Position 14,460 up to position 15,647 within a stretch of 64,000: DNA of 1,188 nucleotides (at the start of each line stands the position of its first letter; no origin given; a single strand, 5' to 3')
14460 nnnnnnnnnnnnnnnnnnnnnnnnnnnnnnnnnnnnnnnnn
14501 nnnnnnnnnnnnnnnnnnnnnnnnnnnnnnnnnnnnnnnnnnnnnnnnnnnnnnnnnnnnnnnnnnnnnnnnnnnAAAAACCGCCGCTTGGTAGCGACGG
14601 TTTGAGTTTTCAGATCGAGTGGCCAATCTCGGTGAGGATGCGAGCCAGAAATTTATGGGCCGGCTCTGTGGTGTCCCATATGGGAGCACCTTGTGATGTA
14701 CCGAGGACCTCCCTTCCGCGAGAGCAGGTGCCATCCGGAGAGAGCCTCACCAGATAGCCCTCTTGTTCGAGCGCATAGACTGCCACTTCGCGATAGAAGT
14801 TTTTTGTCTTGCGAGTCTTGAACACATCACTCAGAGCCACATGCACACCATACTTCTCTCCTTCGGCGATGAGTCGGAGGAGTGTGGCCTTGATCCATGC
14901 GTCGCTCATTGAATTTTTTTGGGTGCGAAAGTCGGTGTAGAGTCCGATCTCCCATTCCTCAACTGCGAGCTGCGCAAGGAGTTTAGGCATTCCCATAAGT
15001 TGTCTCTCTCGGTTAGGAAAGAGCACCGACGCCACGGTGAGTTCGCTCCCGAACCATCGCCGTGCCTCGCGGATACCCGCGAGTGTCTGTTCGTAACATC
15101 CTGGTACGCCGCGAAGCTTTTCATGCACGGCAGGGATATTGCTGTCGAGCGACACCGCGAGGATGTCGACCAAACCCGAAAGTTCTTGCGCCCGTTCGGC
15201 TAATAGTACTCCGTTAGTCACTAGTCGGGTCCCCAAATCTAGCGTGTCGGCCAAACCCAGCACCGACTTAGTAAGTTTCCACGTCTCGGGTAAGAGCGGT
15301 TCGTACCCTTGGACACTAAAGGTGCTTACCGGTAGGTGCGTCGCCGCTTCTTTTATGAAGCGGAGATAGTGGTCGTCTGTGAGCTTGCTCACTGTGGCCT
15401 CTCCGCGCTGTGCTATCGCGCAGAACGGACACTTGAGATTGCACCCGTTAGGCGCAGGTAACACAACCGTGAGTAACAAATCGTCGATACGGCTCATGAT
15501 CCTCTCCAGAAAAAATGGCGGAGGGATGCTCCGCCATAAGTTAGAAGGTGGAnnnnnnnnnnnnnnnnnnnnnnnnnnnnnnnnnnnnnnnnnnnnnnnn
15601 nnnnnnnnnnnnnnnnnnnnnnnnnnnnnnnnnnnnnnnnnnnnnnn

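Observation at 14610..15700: Basic 40-aa sORF and attenuator hairpin immediately upstream of a radical SAM enzyme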

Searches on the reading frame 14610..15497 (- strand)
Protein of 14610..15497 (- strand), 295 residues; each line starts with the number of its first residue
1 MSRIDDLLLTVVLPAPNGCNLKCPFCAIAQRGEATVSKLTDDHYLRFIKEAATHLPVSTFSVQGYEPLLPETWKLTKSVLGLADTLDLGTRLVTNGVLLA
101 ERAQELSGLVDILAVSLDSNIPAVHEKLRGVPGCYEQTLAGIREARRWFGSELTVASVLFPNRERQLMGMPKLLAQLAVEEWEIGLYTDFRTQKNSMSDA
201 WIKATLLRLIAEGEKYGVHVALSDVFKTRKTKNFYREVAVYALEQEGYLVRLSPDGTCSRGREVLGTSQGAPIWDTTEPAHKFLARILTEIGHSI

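Call 5: search_protein_families(library=pfam, proteins=[window:14610-15497:-], max_evalue=0.1)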
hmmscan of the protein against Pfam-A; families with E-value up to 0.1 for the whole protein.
window:14610-15497:- (295 aa): 2 families
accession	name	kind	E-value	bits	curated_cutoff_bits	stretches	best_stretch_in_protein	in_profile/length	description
PF04055.27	Radical_SAM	-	2.3e-15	57.6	29.5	1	17-161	5-152/166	Radical SAM superfamily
PF13353.11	Fer4_12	-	0.065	14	22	1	17-119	13-115/137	4Fe-4S single cluster domain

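Call 6: search_protein_families(library=ncbifam, proteins=[window:14610-15497:-], max_evalue=1)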
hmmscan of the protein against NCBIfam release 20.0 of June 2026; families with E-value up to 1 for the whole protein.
window:14610-15497:- (295 aa): 49 families (the best 25 are shown)
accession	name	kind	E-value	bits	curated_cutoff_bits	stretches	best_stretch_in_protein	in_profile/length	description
TIGR03961.1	rSAM_PTO1314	hypoth_equivalog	4.9e-17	62.2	306.05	1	18-193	32-196/332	PTO1314 family radical SAM protein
NF049973.1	radical_Rv1681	equivalog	2.6e-14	52.9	380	1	19-181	82-241/326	Rv1681 family radical SAM protein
TIGR04053.2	TIGR04053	equivalog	3.5e-13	49.5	395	1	17-220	16-221/366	TIGR04053 family radical SAM/SPASM domain-containing protein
TIGR04251.1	SCM_rSAM_ScmF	equivalog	3.6e-12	46.3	400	1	17-144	12-140/353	SynChlorMet cassette radical SAM/SPASM protein ScmF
TIGR02668.1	moaA_archaeal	equivalog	6.6e-12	45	325.25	1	17-161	18-159/303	GTP 3',8-cyclase MoaA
TIGR02666.1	moaA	equivalog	1.8e-11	43.6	284.05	1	18-160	19-165/336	GTP 3',8-cyclase MoaA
TIGR04545.1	rSAM_ahbD_hemeb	equivalog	4.6e-11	42.7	500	1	17-187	8-175/339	heme b synthase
TIGR04054.1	rSAM_NirJ1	equivalog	1e-10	40.8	650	1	11-145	38-169/387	putative heme d1 biosynthesis radical SAM protein NirJ1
NF045574.1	sacti_mat_StsB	exception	1.8e-10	40.2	625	1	14-143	101-226/466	StsB family radical SAM/SPASM domain sactipeptide maturase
NF050035.1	rSAM_WgK_link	exception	4.2e-10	39.2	650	1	15-148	15-146/367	radical SAM/SPASM peptide maturase WgkB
NF038283.1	viperin_w_prok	equivalog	1.4e-09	37.5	180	1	18-127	11-124/281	viperin family antiviral radical SAM protein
TIGR04347.1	pseudo_SAM_Halo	equivalog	1.6e-09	37.5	525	1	11-146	40-172/390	TIGR04347 family pseudo-SAM/SPASM protein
TIGR04546.1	rSAM_ahbC_deAc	equivalog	3.8e-09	35.8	650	1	11-147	41-174/390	12,18-didecarboxysiroheme deacetylase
TIGR04466.1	rSAM_BlsE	equivalog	4.7e-09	36.1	400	1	18-185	12-173/327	cytosylglucuronate decarboxylase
NF001199.0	PRK00164.2-1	equivalog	6.6e-09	35.3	231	1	17-147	20-147/308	GTP 3',8-cyclase MoaA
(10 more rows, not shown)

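Call 7: search_protein_families(library=padloc, proteins=[window:14610-15497:-], max_evalue=1)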
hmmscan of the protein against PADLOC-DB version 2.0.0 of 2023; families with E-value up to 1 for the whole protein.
window:14610-15497:- (295 aa): 3 families
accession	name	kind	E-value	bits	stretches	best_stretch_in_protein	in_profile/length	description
PDLC02903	pVip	-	2.9e-10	38.1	1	18-127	9-110/257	Viperins not associated with kinases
PDLC02904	pVip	-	1e-09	36.3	1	18-184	12-172/262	Viperins associated with kinases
PDLC02905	pVip-kinase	-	0.00097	16.5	1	17-119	190-293/474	Viperin-kinase fusion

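Call 8: search_solved_structures(query=window:14610-15497:-, max_evalue=1)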
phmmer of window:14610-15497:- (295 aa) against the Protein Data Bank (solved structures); distinct sequences matched with E-value up to 1: 16.
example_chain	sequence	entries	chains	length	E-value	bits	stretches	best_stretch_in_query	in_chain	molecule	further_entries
7vob_C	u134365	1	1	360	2.6e-08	36.7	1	18-185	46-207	Cytosylglucuronate decarboxylase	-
7voc_C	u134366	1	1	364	2.6e-08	36.6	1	18-185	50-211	Cytosylglucuronate decarboxylase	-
6efn_A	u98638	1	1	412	3e-05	26.6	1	9-144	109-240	Sporulation killing factor maturation protein SkfB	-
7bi7_A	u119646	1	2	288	3.1e-05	26.6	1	6-130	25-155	FeMo cofactor biosynthesis protein NifB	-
7jmb_A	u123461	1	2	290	3.1e-05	26.5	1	6-130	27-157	Nitrogenase iron-molybdenum cofactor biosynthesis protein NifB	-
7jma_A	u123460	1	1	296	3.3e-05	26.5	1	6-130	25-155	Nitrogenase iron-molybdenum cofactor biosynthesis protein NifB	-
6c8v_A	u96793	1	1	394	0.015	17.7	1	16-184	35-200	Coenzyme PQQ synthesis protein E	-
6q2p_A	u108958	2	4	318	0.022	17.2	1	18-150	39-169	Radical S-adenosyl methionine domain-containing protein 2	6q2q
5vsl_A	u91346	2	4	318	0.023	17.1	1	18-150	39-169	Radical S-adenosyl methionine domain-containing protein 2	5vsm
4k37_A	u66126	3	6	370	0.1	15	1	10-144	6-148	Anaerobic sulfatase-maturating enzyme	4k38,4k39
4k36_A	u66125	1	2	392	0.12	14.8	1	10-144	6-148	Anaerobic sulfatase-maturating enzyme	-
6w1k_A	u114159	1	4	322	0.16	14.3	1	181-264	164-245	Hydroxyglutarate synthase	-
5v1q_A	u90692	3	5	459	0.39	13.1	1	11-106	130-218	Radical SAM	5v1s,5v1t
3qy6_A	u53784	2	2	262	0.66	12.4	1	158-246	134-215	Tyrosine-protein phosphatase YwqE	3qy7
3crh_A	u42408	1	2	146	0.95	11.8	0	194-262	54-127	Heparin-binding growth factor 1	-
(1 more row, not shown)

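Call 9: find_homologous_proteins(query=window:14610-15497:-, max_evalue=0.001)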
Query window:14610-15497:- (295 aa): 55 proteins with E <= 0.001 among 3367 candidates.
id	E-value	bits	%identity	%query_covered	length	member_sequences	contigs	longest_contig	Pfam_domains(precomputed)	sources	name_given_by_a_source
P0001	7.3e-94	332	53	99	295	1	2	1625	PF04055.28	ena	-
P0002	6.0e-91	323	52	98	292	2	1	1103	PF04055.28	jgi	jgi:molybdenum cofactor biosynthesis enzyme MoaA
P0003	3.3e-90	320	51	99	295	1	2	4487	PF04055.28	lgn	-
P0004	2.9e-89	317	54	96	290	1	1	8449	PF04055.28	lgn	-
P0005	5.0e-89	316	53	100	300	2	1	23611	PF04055.28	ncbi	-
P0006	1.6e-87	311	50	100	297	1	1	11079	PF04055.28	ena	-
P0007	7.1e-86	306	52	99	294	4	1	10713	PF04055.28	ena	-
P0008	1.3e-85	305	51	98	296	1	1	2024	PF04055.28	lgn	-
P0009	6.4e-85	303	51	98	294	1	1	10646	PF04055.28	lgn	-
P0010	1.6e-82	295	51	98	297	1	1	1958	PF04055.28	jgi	jgi:molybdenum cofactor biosynthesis enzyme MoaA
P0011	4.5e-82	294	50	100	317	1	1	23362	PF04055.28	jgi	-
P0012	1.1e-81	292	51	98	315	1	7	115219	PF04055.28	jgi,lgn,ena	-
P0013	7.6e-81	290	49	98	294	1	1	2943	PF04055.28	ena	-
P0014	2.6e-78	281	49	98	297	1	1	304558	PF04055.28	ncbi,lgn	-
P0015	3.2e-77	278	47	99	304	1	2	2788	PF04055.28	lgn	-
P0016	4.8e-77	277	48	98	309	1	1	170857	PF04055.28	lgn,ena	-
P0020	7.9e-71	257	46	100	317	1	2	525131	PF04055.28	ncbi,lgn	ncbi:MAG: radical SAM protein [Patescibacteria group bacterium]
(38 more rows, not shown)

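Call 10: find_encoding_contigs(protein=P0005, flank=4000, max_places=2)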
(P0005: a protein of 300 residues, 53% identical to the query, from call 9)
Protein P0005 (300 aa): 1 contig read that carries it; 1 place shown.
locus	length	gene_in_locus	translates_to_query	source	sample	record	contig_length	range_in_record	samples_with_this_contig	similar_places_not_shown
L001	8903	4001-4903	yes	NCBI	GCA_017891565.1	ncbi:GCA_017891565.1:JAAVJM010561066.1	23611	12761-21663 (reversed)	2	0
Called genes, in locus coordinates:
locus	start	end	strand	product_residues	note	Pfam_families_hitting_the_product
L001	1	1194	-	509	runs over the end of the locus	PF12072:RNase_Y_N, PF00013:KH_1 (weak), PF01966:HD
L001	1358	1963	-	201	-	PF00574:CLP_protease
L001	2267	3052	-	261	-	-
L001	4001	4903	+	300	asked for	PF04055:Radical_SAM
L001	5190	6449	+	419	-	-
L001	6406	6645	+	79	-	-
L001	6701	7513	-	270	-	PF01978:TrmB, PF25213:HVO_A0261_N (faint)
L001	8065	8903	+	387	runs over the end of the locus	-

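Call 11: find_encoding_contigs(protein=P0012, flank=4000, max_places=2)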
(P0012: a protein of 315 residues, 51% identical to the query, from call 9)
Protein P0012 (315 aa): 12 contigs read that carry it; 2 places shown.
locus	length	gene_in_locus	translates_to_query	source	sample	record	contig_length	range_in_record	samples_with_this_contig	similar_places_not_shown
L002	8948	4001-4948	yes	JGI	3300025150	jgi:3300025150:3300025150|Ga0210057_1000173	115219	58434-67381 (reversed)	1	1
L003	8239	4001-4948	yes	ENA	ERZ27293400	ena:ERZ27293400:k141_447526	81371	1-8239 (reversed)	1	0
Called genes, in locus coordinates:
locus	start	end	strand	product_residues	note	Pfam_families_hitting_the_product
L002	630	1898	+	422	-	-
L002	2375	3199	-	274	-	PF01047:MarR (weak), PF01978:TrmB, PF12802:MarR_2 (weak), PF09339:HTH_IclR (faint), PF12840:HTH_20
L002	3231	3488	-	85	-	PF05015:HigB-like_toxin (weak)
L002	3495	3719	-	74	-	-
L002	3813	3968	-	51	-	-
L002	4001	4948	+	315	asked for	PF04055:Radical_SAM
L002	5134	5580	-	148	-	-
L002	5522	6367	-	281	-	PF01978:TrmB, PF12802:MarR_2 (weak)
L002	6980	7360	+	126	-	-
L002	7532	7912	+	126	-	-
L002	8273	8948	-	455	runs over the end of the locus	PF00474:SSF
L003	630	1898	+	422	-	-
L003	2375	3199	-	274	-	PF01047:MarR (weak), PF01978:TrmB, PF12802:MarR_2 (weak), PF09339:HTH_IclR (faint), PF12840:HTH_20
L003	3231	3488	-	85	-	PF05015:HigB-like_toxin (weak)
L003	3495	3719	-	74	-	-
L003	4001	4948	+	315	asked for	PF04055:Radical_SAM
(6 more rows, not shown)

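Call 12: find_encoding_contigs(protein=P0014, flank=4000, max_places=2)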
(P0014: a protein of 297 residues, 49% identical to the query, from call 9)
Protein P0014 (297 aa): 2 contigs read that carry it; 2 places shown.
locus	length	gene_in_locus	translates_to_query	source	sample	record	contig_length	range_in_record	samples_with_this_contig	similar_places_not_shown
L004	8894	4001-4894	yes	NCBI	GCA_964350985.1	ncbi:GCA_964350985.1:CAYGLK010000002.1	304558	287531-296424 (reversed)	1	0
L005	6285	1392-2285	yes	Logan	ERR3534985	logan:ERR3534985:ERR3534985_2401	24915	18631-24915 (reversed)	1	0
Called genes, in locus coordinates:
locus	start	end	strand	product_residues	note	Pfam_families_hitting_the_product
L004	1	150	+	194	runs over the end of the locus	PF01330:RuvA_N, PF14520:HHH_5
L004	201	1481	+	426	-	PF08245:Mur_ligase_M, PF02875:Mur_ligase_C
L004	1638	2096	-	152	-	PF00588:SpoU_methylase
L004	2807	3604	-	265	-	PF01978:TrmB (weak)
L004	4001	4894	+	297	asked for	PF04055:Radical_SAM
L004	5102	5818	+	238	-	PF00520:Ion_trans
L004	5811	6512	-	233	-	-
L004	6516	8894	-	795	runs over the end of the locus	PF02739:5_3_exonuc_N, PF01367:5_3_exonuc, PF00476:DNA_pol_A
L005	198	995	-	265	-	PF01978:TrmB (weak)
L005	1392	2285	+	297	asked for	PF04055:Radical_SAM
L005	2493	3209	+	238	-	PF00520:Ion_trans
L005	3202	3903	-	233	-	-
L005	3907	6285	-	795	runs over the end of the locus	PF02739:5_3_exonuc_N, PF01367:5_3_exonuc, PF00476:DNA_pol_A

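Call 14: find_encoding_contigs(protein=P0016, flank=4000, max_places=1)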
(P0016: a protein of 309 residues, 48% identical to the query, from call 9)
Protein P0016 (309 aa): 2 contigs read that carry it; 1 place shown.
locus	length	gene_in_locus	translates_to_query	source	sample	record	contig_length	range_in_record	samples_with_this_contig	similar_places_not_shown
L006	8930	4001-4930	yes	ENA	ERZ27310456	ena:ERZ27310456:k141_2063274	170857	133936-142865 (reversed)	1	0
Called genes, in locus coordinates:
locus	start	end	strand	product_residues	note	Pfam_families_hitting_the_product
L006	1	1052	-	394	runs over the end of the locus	PF13365:Trypsin_2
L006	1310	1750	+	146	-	PF01243:PNPOx_N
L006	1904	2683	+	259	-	PF00293:NUDIX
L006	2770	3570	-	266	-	PF01978:TrmB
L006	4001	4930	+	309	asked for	PF04055:Radical_SAM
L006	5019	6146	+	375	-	PF01168:Ala_racemase_N, PF00842:Ala_racemase_C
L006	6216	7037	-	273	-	PF00072:Response_reg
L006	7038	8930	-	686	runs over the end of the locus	PF16927:HisKA_7TM (weak), PF08448:PAS_4 (weak), PF00512:HisKA, PF02518:HATPase_c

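Call 15: find_encoding_contigs(protein=P0020, flank=4000, max_places=1)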
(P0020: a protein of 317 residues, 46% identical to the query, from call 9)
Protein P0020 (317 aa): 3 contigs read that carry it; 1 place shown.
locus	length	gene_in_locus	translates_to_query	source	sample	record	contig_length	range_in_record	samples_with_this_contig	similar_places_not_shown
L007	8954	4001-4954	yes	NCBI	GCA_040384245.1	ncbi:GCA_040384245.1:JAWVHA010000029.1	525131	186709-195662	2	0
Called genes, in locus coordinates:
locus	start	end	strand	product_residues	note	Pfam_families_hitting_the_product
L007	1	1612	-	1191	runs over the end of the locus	PF02450:LCAT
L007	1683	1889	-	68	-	-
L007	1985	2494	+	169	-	PF12385:Peptidase_C70 (weak), PF13529:Peptidase_C39_2, PF03412:Peptidase_C39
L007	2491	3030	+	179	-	PF01327:Pep_deformylase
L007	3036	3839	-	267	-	PF01978:TrmB (weak)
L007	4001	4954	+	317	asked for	PF04055:Radical_SAM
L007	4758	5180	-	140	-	-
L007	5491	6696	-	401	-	-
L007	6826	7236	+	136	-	PF00164:Ribosom_S12_S23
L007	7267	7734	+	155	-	PF00177:Ribosomal_S7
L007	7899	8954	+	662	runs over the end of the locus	PF17957:Big_7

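Call 16: find_encoding_contigs(protein=P0011, flank=4000, max_places=1)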
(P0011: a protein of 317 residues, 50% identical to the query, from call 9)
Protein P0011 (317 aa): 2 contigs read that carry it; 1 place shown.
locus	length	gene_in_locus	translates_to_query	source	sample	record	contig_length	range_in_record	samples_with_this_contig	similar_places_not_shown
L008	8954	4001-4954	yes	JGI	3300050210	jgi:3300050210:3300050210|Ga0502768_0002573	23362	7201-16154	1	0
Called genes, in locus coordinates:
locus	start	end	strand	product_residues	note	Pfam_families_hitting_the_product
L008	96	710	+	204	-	-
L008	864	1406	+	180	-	-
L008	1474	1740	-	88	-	-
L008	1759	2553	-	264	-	PF01978:TrmB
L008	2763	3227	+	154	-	-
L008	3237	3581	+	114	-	-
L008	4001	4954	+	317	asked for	PF04055:Radical_SAM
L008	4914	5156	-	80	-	-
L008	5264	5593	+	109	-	-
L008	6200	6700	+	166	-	PF00293:NUDIX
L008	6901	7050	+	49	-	PF01797:Y1_Tnp (weak)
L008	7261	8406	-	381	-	PF01370:Epimerase, PF07993:NAD_binding_4, PF13460:NAD_binding_10 (faint)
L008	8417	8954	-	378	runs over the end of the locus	-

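Call 19: find_related_loci(query=A1, collection=genome_contigs, flank=3000)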
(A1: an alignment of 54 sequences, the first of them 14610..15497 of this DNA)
Query A1 (295 aa) in genome_contigs; peptide patterns used: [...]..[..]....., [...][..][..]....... (x = any residue, [..] = any of these).
104 stretches matched a pattern; 43 encode a relative of the query (tblastn E <= 1e-3); 43 distinct loci.
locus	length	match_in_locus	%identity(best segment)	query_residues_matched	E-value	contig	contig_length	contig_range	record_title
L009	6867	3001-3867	49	7-295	6e-86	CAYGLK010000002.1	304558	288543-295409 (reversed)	MAG TPA_asm: uncultured Candidatus Saccharibacteria bacterium isolate ERP117304_co1_160 genome assembly, contig: NODE_36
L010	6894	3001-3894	46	1-295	1e-78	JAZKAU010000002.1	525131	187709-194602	MAG: Patescibacteria group bacterium isolate ADI_H3L2_1_122_18_3-bin046 ADIH3L21_B046_0_000000000002, whole genome shotg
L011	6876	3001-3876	44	1-290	1e-75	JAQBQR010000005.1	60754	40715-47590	MAG: Parcubacteria group bacterium isolate RYN_378 scaffold_599883, whole genome shotgun sequence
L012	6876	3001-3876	43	7-295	3e-74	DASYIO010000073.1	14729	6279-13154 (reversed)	MAG TPA_asm: Candidatus Paceibacterota bacterium isolate SMAG_U4269 k141_2955963, whole genome shotgun sequence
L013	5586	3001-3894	39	7-290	1e-62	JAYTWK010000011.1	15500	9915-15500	MAG: bacterium isolate GFS_5796 GFS_5796_10, whole genome shotgun sequence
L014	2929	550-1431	36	8-287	4e-51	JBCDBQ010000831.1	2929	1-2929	MAG: Pseudomonadota bacterium isolate P01_F01_bin.87 k141_1911203_length_2929_cov_46.6650, whole genome shotgun sequence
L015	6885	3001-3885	37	8-288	1e-50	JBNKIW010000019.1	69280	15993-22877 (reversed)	MAG: Rhodomicrobiaceae bacterium isolate H2.bin.4.permissive NODE_19_length_69280_cov_17.786266, whole genome shotgun se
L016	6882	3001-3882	35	8-287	4e-50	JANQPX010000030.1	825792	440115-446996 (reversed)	MAG: Geminicoccaceae bacterium isolate IP29b_bin.180 k99_3777648, whole genome shotgun sequence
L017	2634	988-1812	35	12-284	3e-50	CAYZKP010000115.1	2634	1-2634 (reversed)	MAG TPA_asm: uncultured Candidatus Saccharibacteria bacterium isolate SRP269290_co1_947 genome assembly, contig: NODE_77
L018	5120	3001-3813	35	7-275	1e-49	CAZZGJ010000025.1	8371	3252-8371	MAG TPA_asm: uncultured Candidatus Saccharibacteria bacterium isolate SRP285395_co2_353 genome assembly, contig: NODE_13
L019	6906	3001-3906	35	8-294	8e-49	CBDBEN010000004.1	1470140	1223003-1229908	MAG: Geminicoccaceae bacterium isolate 5de21e70-b3f7-4301-afc6-8d3973be0dda genome assembly, contig: contig_4, whole gen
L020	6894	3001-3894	37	7-290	7e-49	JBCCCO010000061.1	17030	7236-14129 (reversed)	MAG: Pseudomonadota bacterium isolate P01_A01_bin.61 k141_523113_length_17030_cov_20.5462, whole genome shotgun sequence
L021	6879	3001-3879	35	8-285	1e-47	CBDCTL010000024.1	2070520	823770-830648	MAG: Geminicoccaceae bacterium isolate 021f478f-b529-4227-926b-88f2ba8b436f genome assembly, contig: contig_24, whole ge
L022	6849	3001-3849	38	7-275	1e-47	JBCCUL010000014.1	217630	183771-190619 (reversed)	MAG: Pseudomonadota bacterium isolate P01_E01_bin.13 k141_680977_length_217630_cov_71.6588, whole genome shotgun sequenc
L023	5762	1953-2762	37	8-265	3e-47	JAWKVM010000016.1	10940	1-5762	MAG: Alphaproteobacteria bacterium isolate BC3.45 BC3.45.fa-16, whole genome shotgun sequence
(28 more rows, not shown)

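Call 20: find_related_loci(query=A1, collection=metagenome_contigs, flank=3000)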
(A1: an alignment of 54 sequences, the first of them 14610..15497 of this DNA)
Query A1 (295 aa) in metagenome_contigs; peptide patterns used: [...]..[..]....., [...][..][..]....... (x = any residue, [..] = any of these).
148 stretches matched a pattern; 81 encode a relative of the query (tblastn E <= 1e-3); the best 80 are kept; 80 distinct loci.
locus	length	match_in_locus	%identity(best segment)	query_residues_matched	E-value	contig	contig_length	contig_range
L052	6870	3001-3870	51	4-292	7e-92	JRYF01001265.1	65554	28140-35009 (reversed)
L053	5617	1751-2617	51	3-291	3e-89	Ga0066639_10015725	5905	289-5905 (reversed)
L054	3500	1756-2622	51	3-291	4e-90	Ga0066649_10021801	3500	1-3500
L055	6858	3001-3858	48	10-292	1e-80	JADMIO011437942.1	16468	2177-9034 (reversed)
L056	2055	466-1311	43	10-290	8e-76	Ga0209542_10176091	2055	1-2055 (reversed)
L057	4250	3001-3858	42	10-292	4e-73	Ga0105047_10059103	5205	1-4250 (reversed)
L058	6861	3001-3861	44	10-295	1e-71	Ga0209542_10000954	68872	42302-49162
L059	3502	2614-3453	39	8-274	1e-49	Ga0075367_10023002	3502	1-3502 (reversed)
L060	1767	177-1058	37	6-288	1e-50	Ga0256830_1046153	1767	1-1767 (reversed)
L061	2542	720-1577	39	9-287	1e-48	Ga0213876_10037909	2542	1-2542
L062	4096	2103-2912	37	8-265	1e-46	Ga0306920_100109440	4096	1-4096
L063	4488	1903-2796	34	8-291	1e-46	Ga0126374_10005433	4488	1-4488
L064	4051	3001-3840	37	8-274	2e-46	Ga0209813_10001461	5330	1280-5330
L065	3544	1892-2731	37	8-274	2e-46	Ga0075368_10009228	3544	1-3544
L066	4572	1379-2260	35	8-287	5e-46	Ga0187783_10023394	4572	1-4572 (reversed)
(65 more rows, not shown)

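Call 32: find_encoding_contigs(protein=P0004, flank=3000, max_places=1)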
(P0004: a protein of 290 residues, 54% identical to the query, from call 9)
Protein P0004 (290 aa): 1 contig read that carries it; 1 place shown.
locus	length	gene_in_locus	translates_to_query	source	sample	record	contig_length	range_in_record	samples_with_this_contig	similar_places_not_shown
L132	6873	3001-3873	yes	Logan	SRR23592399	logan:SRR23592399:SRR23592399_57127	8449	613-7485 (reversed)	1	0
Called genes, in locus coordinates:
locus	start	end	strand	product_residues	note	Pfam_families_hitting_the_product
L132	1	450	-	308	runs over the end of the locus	PF13495:Phage_int_SAM_4 (weak), PF02899:Phage_int_SAM_1, PF13102:Phage_int_SAM_5 (weak), PF00589:Phage_integrase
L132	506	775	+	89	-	-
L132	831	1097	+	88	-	PF00312:Ribosomal_S15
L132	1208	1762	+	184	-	PF01936:NYN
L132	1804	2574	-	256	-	-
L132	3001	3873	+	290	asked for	PF04055:Radical_SAM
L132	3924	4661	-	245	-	PF01978:TrmB, PF09339:HTH_IclR (weak)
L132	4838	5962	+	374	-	-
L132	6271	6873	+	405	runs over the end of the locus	?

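Call 33: find_encoding_contigs(protein=P0006, flank=3000, max_places=1)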
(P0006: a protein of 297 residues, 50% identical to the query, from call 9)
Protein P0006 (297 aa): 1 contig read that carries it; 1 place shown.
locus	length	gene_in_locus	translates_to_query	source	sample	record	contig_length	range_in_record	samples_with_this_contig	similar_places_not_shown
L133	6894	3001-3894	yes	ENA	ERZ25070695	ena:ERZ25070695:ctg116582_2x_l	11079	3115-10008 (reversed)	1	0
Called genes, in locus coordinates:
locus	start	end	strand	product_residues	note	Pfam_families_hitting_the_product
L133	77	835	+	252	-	PF01978:TrmB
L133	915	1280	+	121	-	-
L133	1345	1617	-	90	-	PF00216:Bac_DNA_binding, PF18291:HU-HIG (weak)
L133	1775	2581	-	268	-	PF01978:TrmB (weak)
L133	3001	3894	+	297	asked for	PF04055:Radical_SAM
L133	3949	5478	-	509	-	PF12072:RNase_Y_N, PF00013:KH_1, PF08668:HDOD (faint), PF01966:HD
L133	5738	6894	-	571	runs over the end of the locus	PF02195:ParB_N, PF17762:HTH_ParB (weak)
